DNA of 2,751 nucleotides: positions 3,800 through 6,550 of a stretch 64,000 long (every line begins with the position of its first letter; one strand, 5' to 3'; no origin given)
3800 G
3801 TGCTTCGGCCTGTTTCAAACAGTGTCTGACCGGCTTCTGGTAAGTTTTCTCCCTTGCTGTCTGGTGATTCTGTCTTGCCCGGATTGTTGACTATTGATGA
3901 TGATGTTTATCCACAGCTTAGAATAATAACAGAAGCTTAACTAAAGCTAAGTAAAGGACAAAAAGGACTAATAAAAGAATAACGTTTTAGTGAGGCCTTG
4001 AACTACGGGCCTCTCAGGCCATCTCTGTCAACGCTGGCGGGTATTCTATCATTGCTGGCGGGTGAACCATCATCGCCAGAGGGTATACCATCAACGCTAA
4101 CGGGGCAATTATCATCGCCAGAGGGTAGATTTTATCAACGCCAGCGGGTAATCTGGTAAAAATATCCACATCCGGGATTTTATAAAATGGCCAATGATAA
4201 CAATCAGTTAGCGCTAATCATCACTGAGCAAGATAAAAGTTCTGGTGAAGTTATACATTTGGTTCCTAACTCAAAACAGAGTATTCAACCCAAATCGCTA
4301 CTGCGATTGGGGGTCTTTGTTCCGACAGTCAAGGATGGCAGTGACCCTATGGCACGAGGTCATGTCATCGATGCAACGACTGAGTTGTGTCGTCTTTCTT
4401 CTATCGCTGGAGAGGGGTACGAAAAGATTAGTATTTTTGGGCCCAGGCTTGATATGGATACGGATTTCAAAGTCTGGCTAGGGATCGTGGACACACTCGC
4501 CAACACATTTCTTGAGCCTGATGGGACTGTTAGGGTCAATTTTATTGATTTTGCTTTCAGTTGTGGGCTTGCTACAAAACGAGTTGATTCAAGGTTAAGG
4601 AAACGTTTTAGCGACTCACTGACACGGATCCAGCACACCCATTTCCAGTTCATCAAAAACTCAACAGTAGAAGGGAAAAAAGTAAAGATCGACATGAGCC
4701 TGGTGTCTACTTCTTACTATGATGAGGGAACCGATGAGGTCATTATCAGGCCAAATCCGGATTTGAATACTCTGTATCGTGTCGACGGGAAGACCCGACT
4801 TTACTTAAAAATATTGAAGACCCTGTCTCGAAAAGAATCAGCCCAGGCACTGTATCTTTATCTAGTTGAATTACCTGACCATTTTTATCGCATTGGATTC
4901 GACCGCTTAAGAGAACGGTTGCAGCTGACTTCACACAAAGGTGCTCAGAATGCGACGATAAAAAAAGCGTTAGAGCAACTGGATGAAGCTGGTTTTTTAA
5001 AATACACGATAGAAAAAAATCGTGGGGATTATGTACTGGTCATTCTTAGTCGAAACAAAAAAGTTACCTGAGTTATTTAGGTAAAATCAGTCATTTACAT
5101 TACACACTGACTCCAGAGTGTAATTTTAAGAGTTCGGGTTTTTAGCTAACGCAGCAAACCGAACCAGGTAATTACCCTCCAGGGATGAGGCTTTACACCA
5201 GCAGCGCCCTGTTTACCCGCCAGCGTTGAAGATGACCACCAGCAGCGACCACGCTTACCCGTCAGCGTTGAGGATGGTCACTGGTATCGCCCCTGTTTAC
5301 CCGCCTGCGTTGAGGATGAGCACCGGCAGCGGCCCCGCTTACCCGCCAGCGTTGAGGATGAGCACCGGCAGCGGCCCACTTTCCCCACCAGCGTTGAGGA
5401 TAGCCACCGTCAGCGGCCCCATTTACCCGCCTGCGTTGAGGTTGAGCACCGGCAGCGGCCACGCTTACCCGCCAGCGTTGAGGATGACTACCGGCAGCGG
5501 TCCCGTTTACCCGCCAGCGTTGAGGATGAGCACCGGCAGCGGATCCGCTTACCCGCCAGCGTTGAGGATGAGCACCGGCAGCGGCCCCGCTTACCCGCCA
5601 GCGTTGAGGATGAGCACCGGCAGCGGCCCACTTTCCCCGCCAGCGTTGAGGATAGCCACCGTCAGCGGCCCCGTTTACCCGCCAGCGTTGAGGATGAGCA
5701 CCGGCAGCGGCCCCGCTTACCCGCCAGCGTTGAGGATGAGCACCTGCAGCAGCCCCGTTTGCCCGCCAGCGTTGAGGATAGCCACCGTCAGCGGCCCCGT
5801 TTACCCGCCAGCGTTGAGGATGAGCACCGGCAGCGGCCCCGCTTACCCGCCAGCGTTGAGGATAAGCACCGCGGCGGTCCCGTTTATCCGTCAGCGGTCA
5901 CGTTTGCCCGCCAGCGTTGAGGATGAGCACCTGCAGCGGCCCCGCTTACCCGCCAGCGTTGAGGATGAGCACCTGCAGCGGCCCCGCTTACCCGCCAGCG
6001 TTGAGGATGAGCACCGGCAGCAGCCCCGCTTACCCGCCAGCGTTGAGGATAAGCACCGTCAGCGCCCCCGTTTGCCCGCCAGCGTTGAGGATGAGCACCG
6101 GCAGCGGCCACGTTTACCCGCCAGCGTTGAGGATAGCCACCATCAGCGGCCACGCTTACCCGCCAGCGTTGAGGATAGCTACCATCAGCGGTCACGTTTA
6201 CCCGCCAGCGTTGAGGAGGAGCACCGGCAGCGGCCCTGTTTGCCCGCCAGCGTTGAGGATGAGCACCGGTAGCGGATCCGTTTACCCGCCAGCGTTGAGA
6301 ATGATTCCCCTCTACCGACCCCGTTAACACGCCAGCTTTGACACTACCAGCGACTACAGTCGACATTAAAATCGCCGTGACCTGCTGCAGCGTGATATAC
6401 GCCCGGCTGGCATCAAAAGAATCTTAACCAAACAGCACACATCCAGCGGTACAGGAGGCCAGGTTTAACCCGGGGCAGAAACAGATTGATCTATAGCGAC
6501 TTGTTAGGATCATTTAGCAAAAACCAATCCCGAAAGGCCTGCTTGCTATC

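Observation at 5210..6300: Unusually long array of about 26 tandem 42-bp iteron-like repeats downstream of repA, with a six-unit higher-order periodicity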

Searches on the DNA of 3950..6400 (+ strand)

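Call 3: search_dna_similar(query=window:3950-6400:+, collection=plasmids, mode=near, max_rows=40)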
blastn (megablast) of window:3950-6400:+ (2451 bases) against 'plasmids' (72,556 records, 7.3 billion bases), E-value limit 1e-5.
In 24 record(s) the limit of 40 matching pieces per record was reached: places in those records are undercounted.
Records with a match: 941; places in all: 22255; records where one place covers at least 80% of the query: 575.
Best place of each record, by identity: >=99% 66; 95-99% 179; 90-95% 560; 80-90% 51; 60-80% 85.
By first word of the organism name: Klebsiella 882; Escherichia 36; Raoultella 14; Enterobacter 5; Citrobacter 3; Shigella 1.
By predicted mobility (MOB-suite, as given by PLSDB): non-mobilizable 482; conjugative 443; mobilizable 16.
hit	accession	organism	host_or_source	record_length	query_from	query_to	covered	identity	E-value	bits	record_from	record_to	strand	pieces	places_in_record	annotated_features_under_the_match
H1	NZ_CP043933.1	Klebsiella pneumoniae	chicken,single cell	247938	1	2451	100%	100.0%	0e+0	4527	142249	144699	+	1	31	RepB family plasmid replication initiator protein | hypothetical protein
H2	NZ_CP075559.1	Klebsiella pneumoniae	a feces sample of swine origin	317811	1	2451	100%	100.0%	0e+0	4527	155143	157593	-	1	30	RepB family plasmid replication initiator protein | hypothetical protein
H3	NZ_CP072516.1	Klebsiella quasipneumoniae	swine,genomic assembly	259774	1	2451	100%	100.0%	0e+0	4527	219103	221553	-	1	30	RepB family plasmid replication initiator protein | hypothetical protein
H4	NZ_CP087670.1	Klebsiella pneumoniae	housefly,cell culture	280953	1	2451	100%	100.0%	0e+0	4527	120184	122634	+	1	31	RepB family plasmid replication initiator protein | hypothetical protein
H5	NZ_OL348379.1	Escherichia coli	-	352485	1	2451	100%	100.0%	0e+0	4527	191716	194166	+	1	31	RepB family plasmid replication initiator protein | hypothetical protein (x2)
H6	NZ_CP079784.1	Klebsiella pneumoniae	Homo sapiens,cell culture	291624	1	2451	100%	100.0%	0e+0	4527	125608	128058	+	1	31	RepB family plasmid replication initiator protein | hypothetical protein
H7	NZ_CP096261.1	Klebsiella pneumoniae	Homo sapiens,urine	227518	1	2451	100%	100.0%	0e+0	4527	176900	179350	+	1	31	RepB family plasmid replication initiator protein | hypothetical protein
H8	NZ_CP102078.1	Klebsiella pneumoniae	Homo sapiens,blood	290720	1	2451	100%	100.0%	0e+0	4527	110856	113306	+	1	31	RepB family plasmid replication initiator protein | hypothetical protein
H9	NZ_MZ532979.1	Klebsiella pneumoniae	-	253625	1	2451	100%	100.0%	0e+0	4527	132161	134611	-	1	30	RepB family plasmid replication initiator protein | hypothetical protein (x2)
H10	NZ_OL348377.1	Klebsiella pneumoniae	-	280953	1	2451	100%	100.0%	0e+0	4527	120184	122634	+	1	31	RepB family plasmid replication initiator protein | hypothetical protein (x2)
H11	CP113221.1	Klebsiella pneumoniae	chicken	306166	1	2451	100%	100.0%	0e+0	4527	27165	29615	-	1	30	replication initiation protein | hypothetical protein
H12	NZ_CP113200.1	Klebsiella pneumoniae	environment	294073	1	2451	100%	100.0%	0e+0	4527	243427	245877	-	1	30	RepB family plasmid replication initiator protein | hypothetical protein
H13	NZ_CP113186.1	Klebsiella pneumoniae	chicken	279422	1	2451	100%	100.0%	0e+0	4527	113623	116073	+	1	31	RepB family plasmid replication initiator protein | hypothetical protein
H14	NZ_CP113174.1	Klebsiella pneumoniae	chicken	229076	1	2451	100%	100.0%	0e+0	4527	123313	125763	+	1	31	RepB family plasmid replication initiator protein | hypothetical protein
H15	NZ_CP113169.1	Klebsiella pneumoniae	chicken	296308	1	2451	100%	100.0%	0e+0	4527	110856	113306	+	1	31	RepB family plasmid replication initiator protein | hypothetical protein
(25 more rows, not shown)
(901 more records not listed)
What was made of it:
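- The array is unchanged across at least 40 plasmids of one epidemic lineage (call 3).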

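Call 5: get_annotated_region(hit=H1, flank=6000)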
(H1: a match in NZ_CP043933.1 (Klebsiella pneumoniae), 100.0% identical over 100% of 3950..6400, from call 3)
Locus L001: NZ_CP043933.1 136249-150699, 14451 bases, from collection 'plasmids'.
description: Klebsiella pneumoniae strain 555 plasmid pSCKLB555-1, complete sequence
organism: Klebsiella pneumoniae (NCBI taxid 573)
taxonomy: Bacteria; Pseudomonadota; Gammaproteobacteria; Enterobacterales; Enterobacteriaceae; Klebsiella; Klebsiella pneumoniae
host: -; source: chicken,single cell; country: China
typing (MOB-suite, as given by PLSDB): conjugative; replicon IncFIB,IncHI1B,rep_cluster_1254; relaxase MOBH; mating-pair formation MPF_F
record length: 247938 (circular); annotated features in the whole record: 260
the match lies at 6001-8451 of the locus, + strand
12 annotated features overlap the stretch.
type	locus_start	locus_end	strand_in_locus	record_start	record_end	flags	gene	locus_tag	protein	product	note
CDS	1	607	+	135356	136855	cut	-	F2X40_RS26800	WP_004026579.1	lipopolysaccharide kinase InaA family protein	-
CDS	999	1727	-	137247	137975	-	-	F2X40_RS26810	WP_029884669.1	hypothetical protein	-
CDS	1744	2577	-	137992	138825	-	-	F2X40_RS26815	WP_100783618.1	GIY-YIG nuclease family protein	-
CDS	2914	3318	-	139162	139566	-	-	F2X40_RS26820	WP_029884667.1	DUF2251 domain-containing protein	-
CDS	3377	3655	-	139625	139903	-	-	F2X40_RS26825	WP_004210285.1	DUF1778 domain-containing protein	-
CDS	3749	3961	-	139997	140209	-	-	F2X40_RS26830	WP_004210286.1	hypothetical protein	-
CDS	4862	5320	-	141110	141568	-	-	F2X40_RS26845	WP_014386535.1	hypothetical protein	-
CDS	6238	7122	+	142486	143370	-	-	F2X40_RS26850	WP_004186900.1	RepB family plasmid replication initiator protein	GO:0006270 - DNA replication initiation [Evidence IEA]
CDS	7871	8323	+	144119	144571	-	-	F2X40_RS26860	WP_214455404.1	hypothetical protein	-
CDS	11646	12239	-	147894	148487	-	-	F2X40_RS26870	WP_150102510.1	recombinase family protein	GO:0006310 - DNA recombination [Evidence IEA]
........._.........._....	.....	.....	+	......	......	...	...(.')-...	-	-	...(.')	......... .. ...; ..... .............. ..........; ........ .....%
CDS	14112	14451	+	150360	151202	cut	estX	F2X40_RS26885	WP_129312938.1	alpha/beta fold putative hydrolase EstX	-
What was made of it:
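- The plasmid has several replicons (IncFIB, IncHI1B, rep_cluster_1254; call 5), so this one may not drive replication.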

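Call 6: search_dna_similar(query=window:3950-6400:+, collection=plasmids, mode=near, max_rows=60, rows=spread)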
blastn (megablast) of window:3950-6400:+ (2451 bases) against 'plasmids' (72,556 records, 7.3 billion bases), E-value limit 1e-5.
In 24 record(s) the limit of 40 matching pieces per record was reached: places in those records are undercounted.
Records with a match: 941; places in all: 22255; records where one place covers at least 80% of the query: 575.
Best place of each record, by identity: >=99% 66; 95-99% 179; 90-95% 560; 80-90% 51; 60-80% 85.
By first word of the organism name: Klebsiella 882; Escherichia 36; Raoultella 14; Enterobacter 5; Citrobacter 3; Shigella 1.
By predicted mobility (MOB-suite, as given by PLSDB): non-mobilizable 482; conjugative 443; mobilizable 16.
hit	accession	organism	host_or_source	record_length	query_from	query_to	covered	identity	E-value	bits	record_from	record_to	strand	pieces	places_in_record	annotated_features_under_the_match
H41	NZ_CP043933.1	Klebsiella pneumoniae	chicken,single cell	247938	1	2451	100%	100.0%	0e+0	4527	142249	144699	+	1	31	RepB family plasmid replication initiator protein | hypothetical protein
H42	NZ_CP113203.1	Klebsiella pneumoniae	environment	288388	1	2451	100%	100.0%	0e+0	4527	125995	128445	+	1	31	RepB family plasmid replication initiator protein | hypothetical protein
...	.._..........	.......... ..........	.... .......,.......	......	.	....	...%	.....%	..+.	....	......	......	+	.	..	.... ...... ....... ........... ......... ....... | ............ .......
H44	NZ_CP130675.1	Klebsiella pneumoniae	Homo sapiens,Cell culture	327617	1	2451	100%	99.9%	0e+0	4514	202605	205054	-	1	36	hypothetical protein (x2) | RepB family plasmid replication initiator protein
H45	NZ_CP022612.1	Klebsiella pneumoniae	-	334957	1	2451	100%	96.9%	0e+0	4093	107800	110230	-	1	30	RepB family plasmid replication initiator protein | hypothetical protein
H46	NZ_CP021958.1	Klebsiella pneumoniae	-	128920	1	2451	100%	96.9%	0e+0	4093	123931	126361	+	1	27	RepB family plasmid replication initiator protein | hypothetical protein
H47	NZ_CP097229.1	Klebsiella pneumoniae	Homo sapiens,urine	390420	1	2451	100%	96.9%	0e+0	4093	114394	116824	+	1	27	RepB family plasmid replication initiator protein | hypothetical protein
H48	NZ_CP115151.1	Enterobacter hormaechei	Homo sapiens,blood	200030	1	2451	100%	96.9%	0e+0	4093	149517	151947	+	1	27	RepB family plasmid replication initiator protein | hypothetical protein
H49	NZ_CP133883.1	Klebsiella pneumoniae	Homo sapiens,blood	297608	1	2451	100%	96.9%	0e+0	4093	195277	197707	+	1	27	RepB family plasmid replication initiator protein | hypothetical protein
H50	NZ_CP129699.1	Klebsiella pneumoniae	Homo sapiens,whole organism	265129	1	2451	100%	96.9%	0e+0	4087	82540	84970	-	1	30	RepB family plasmid replication initiator protein | hypothetical protein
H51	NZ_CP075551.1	Klebsiella pneumoniae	carcass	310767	1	2356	96%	100.0%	0e+0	4351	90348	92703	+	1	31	RepB family plasmid replication initiator protein | hypothetical protein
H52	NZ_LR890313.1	Klebsiella oxytoca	Homo sapiens,rectal swab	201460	1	2451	100%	94.9%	0e+0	3816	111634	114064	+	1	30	RepB family plasmid replication initiator protein | hypothetical protein (x2)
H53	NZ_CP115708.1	Klebsiella pneumoniae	-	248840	1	2451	100%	94.5%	0e+0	3976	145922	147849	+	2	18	RepB family plasmid replication initiator protein | hypothetical protein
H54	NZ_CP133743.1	Klebsiella pneumoniae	Homo sapiens,pure culture,rectal swab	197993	1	2451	100%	93.5%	0e+0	3657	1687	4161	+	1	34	hypothetical protein | RepB family plasmid replication initiator protein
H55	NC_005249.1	Klebsiella pneumoniae CG43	-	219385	4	2451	100%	93.1%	0e+0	3770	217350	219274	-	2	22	RepB family plasmid replication initiator protein | hypothetical protein (x2)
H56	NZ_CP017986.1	Klebsiella pneumoniae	Homo sapiens,anal swab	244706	4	2451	100%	92.6%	0e+0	4769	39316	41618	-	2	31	hypothetical protein | RepB family plasmid replication initiator protein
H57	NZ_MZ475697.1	Escherichia coli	-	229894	4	2451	100%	92.0%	0e+0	4326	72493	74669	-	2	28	RepB family plasmid replication initiator protein | hypothetical protein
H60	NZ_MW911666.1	Klebsiella pneumoniae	-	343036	1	2313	94%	93.9%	0e+0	3467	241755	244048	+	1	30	hypothetical protein (x3) | RepB family plasmid replication initiator protein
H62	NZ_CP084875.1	Klebsiella africana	Homo sapiens,Whole organism,feces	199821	1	2313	94%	93.7%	0e+0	3445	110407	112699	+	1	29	RepB family plasmid replication initiator protein | hypothetical protein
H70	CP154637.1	Klebsiella pneumoniae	Homo sapiens,blood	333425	1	2139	87%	93.7%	0e+0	3192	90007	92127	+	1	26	RepB family plasmid replication initiator protein | hypothetical protein (x3)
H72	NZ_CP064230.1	Klebsiella pneumoniae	Homo sapiens,whole organism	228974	1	2392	86%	92.2%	0e+0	2945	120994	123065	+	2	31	RepB family plasmid replication initiator protein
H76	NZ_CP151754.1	Klebsiella pneumoniae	-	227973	1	2451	85%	92.2%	0e+0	3070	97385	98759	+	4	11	RepB family plasmid replication initiator protein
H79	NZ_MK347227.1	Klebsiella pneumoniae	-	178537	1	2139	75%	92.4%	0e+0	2613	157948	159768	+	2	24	hypothetical protein | RepB family plasmid replication initiator protein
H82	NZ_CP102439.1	Klebsiella pneumoniae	Homo sapiens,pure culture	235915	1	1784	73%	95.0%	0e+0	2796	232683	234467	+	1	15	RepB family plasmid replication initiator protein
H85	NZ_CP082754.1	Klebsiella pneumoniae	Homo sapiens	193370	1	1742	59%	94.0%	0e+0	2195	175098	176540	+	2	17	RepB family plasmid replication initiator protein | hypothetical protein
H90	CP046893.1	Klebsiella pneumoniae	Homo sapiens,pure culture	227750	1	2451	52%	95.6%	0e+0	2042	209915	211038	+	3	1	none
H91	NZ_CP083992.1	Escherichia coli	cell culture,conjugation assay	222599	1089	2392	53%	88.0%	0e+0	1520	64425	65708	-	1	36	hypothetical protein | RepB family plasmid replication initiator protein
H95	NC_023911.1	Raoultella planticola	Homo sapiens,blood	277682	73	1097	42%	74.6%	1e-120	442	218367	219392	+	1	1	RepB family plasmid replication initiator protein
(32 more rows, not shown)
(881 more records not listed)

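Call 11: get_annotated_region(hit=H55, flank=3000)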
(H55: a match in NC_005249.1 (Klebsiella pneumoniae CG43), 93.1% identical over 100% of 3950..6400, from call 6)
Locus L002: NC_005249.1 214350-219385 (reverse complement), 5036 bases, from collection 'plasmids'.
description: Klebsiella pneumoniae CG43 plasmid pLVPK, complete sequence
organism: Klebsiella pneumoniae CG43 (NCBI taxid 1244085)
taxonomy: Bacteria; Pseudomonadota; Gammaproteobacteria; Enterobacterales; Enterobacteriaceae; Klebsiella; Klebsiella pneumoniae; Klebsiella pneumoniae CG43
host: -; source: -; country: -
typing (MOB-suite, as given by PLSDB): non-mobilizable; replicon IncFIB,IncHI1B
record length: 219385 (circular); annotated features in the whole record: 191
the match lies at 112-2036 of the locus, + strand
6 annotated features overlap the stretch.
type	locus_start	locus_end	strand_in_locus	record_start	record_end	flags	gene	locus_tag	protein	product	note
CDS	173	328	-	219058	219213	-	-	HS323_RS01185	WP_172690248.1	hypothetical protein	-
CDS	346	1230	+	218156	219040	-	-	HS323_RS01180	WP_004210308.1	RepB family plasmid replication initiator protein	GO:0006270 - DNA replication initiation [Evidence IEA]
CDS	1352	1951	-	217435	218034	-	-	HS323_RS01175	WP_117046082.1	hypothetical protein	-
CDS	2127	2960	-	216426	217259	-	-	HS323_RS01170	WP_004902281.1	hypothetical protein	-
CDS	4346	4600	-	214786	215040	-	-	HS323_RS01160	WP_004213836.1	Hha/YmoA family nucleoid-associated regulatory protein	-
CDS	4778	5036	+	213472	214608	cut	-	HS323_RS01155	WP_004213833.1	tyrosine-type recombinase/integrase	GO:0015074 - DNA integration [Evidence IEA]; GO:0006310 - DNA recombination [Evidence IEA]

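Call 23: get_annotated_region(hit=H95, flank=3000)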
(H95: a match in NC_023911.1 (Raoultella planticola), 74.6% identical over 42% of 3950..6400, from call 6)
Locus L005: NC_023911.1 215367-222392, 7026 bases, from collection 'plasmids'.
description: Raoultella planticola plasmid pKpNDM1, complete sequence
organism: Raoultella planticola (NCBI taxid 575)
taxonomy: Bacteria; Pseudomonadota; Gammaproteobacteria; Enterobacterales; Enterobacteriaceae; Raoultella; Raoultella planticola
host: -; source: Homo sapiens,blood; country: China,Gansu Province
typing (MOB-suite, as given by PLSDB): conjugative; replicon IncU; relaxase MOBH; mating-pair formation MPF_F
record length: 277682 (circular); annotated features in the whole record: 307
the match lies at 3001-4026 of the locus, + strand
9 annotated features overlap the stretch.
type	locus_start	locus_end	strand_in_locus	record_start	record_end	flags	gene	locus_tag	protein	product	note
CDS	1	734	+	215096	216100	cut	-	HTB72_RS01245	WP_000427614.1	IS110-like element IS5075 family transposase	GO:0006313 - DNA transposition [Evidence IEA]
CDS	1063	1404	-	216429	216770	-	-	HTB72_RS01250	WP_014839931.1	hypothetical protein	-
CDS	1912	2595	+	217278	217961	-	-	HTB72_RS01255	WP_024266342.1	hypothetical protein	-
CDS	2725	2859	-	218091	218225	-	-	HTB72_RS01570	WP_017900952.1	hypothetical protein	-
CDS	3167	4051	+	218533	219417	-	-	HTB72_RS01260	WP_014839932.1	RepB family plasmid replication initiator protein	GO:0006270 - DNA replication initiation [Evidence IEA]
CDS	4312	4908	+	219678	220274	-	-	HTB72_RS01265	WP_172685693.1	hypothetical protein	-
CDS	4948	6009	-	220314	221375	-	-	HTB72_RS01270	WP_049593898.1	hypothetical protein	-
CDS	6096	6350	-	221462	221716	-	-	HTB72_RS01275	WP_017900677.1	Hha/YmoA family nucleoid-associated regulatory protein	-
CDS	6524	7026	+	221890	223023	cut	-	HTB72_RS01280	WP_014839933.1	tyrosine-type recombinase/integrase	GO:0015074 - DNA integration [Evidence IEA]; GO:0006310 - DNA recombination [Evidence IEA]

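Call 34: get_annotated_region(hit=H45, flank=600)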
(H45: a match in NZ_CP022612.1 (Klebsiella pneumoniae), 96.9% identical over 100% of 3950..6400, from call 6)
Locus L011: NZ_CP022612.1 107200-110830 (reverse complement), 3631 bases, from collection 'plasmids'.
description: Klebsiella pneumoniae strain CDC 0106 plasmid unnamed1, complete sequence
organism: Klebsiella pneumoniae (NCBI taxid 573)
taxonomy: Bacteria; Pseudomonadota; Gammaproteobacteria; Enterobacterales; Enterobacteriaceae; Klebsiella; Klebsiella pneumoniae
host: -; source: -; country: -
typing (MOB-suite, as given by PLSDB): conjugative; replicon IncFIA,IncFIB,IncHI1B,IncR,rep_cluster_1254; relaxase MOBH; mating-pair formation MPF_F
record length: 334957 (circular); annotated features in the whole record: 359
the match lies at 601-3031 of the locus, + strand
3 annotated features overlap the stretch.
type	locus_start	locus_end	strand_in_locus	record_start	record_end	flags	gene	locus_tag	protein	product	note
CDS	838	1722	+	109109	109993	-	-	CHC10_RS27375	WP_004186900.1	RepB family plasmid replication initiator protein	GO:0006270 - DNA replication initiation [Evidence IEA]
CDS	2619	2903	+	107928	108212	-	-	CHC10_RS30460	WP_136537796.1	hypothetical protein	-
CDS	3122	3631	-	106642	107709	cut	-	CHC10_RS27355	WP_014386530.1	hypothetical protein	-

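Call 35: get_annotated_region(hit=H53, flank=600)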
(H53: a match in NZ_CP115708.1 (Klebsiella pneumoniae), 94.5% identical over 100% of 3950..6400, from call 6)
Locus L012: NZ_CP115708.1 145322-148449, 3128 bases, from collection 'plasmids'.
description: Klebsiella pneumoniae strain CPE16 plasmid pCPE16_2, complete sequence
organism: Klebsiella pneumoniae (NCBI taxid 573)
taxonomy: Bacteria; Pseudomonadota; Gammaproteobacteria; Enterobacterales; Enterobacteriaceae; Klebsiella; Klebsiella pneumoniae
host: -; source: -; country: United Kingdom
typing (MOB-suite, as given by PLSDB): conjugative; replicon IncFIB,IncHI1B; relaxase MOBH; mating-pair formation MPF_F
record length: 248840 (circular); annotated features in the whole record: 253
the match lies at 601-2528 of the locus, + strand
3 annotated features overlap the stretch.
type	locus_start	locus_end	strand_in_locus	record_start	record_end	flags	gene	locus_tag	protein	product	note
CDS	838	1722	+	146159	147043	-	-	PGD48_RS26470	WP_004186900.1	RepB family plasmid replication initiator protein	GO:0006270 - DNA replication initiation [Evidence IEA]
CDS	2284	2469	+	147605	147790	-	-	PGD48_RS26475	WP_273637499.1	hypothetical protein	-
CDS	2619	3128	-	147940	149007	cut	-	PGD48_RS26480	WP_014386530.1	hypothetical protein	-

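Call 36: get_annotated_region(hit=H54, flank=600)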
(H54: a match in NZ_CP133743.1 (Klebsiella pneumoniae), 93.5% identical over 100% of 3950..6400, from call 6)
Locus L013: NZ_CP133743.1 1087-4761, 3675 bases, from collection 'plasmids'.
description: Klebsiella pneumoniae strain KP26 plasmid unnamed, complete sequence
organism: Klebsiella pneumoniae (NCBI taxid 573)
taxonomy: Bacteria; Pseudomonadota; Gammaproteobacteria; Enterobacterales; Enterobacteriaceae; Klebsiella; Klebsiella pneumoniae
host: -; source: Homo sapiens,pure culture,rectal swab; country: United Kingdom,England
typing (MOB-suite, as given by PLSDB): conjugative; replicon IncFIB,IncHI1B; relaxase MOBH; mating-pair formation MPF_F
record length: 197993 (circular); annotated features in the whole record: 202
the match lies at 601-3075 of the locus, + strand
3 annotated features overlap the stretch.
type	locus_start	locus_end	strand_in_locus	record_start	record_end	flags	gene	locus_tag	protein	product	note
CDS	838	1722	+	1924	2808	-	-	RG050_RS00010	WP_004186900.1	RepB family plasmid replication initiator protein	-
CDS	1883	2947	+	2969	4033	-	-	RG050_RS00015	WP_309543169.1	hypothetical protein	-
CDS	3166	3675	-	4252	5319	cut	-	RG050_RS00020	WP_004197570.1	hypothetical protein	-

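Call 37: get_annotated_region(hit=H56, flank=600)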
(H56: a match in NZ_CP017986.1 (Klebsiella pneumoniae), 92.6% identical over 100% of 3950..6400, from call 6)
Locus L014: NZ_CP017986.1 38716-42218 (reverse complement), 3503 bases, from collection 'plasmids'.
description: Klebsiella pneumoniae strain 825795-1 plasmid unnamed1, complete sequence
organism: Klebsiella pneumoniae (NCBI taxid 573)
taxonomy: Bacteria; Pseudomonadota; Gammaproteobacteria; Enterobacterales; Enterobacteriaceae; Klebsiella; Klebsiella pneumoniae
host: -; source: Homo sapiens,anal swab; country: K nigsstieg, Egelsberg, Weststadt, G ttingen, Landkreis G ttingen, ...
typing (MOB-suite, as given by PLSDB): conjugative; replicon IncFIB,IncHI1B; relaxase MOBH; mating-pair formation MPF_F
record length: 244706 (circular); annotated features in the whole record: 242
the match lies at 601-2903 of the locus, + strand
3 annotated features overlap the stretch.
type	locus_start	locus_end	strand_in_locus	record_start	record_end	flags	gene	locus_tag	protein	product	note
CDS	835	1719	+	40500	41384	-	-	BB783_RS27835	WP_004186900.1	RepB family plasmid replication initiator protein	GO:0006270 - DNA replication initiation [Evidence IEA]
CDS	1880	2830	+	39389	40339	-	-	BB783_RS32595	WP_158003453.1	hypothetical protein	-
CDS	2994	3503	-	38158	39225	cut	-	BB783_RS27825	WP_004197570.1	hypothetical protein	-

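Call 38: get_annotated_region(hit=H57, flank=600)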
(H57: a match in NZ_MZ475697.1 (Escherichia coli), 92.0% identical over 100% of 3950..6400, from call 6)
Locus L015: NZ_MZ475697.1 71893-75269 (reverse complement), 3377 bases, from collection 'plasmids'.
description: Escherichia coli strain J53-vir plasmid unnamed1, complete sequence
organism: Escherichia coli (NCBI taxid 562)
taxonomy: Bacteria; Pseudomonadota; Gammaproteobacteria; Enterobacterales; Enterobacteriaceae; Escherichia; Escherichia coli
host: -; source: -; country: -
typing (MOB-suite, as given by PLSDB): non-mobilizable; replicon IncFIB,IncHI1B
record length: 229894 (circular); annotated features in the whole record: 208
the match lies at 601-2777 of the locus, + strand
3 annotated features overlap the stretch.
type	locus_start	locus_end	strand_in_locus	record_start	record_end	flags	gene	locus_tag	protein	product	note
CDS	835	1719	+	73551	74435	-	-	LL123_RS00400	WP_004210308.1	RepB family plasmid replication initiator protein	GO:0006270 - DNA replication initiation [Evidence IEA]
CDS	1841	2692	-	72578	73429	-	-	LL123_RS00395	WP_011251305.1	hypothetical protein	-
CDS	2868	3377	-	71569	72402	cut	-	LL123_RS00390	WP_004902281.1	hypothetical protein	-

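Call 39: get_annotated_region(hit=H76, flank=600)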
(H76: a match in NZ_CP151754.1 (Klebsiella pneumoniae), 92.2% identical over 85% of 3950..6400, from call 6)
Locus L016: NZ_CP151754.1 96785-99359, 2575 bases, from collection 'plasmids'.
description: Klebsiella pneumoniae strain Kp067-M3 plasmid pKp067-M3_p1, complete sequence
organism: Klebsiella pneumoniae (NCBI taxid 573)
taxonomy: Bacteria; Pseudomonadota; Gammaproteobacteria; Enterobacterales; Enterobacteriaceae; Klebsiella; Klebsiella pneumoniae
host: -; source: -; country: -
typing (MOB-suite, as given by PLSDB): non-mobilizable; replicon IncFIB,IncHI1B
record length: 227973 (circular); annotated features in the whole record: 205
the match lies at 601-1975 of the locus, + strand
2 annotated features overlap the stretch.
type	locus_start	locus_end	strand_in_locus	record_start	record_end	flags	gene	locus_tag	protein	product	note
CDS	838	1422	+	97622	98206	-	-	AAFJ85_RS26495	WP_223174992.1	RepB family plasmid replication initiator protein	GO:0006270 - DNA replication initiation [Evidence IEA]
CDS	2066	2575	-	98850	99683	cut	-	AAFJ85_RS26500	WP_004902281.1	hypothetical protein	-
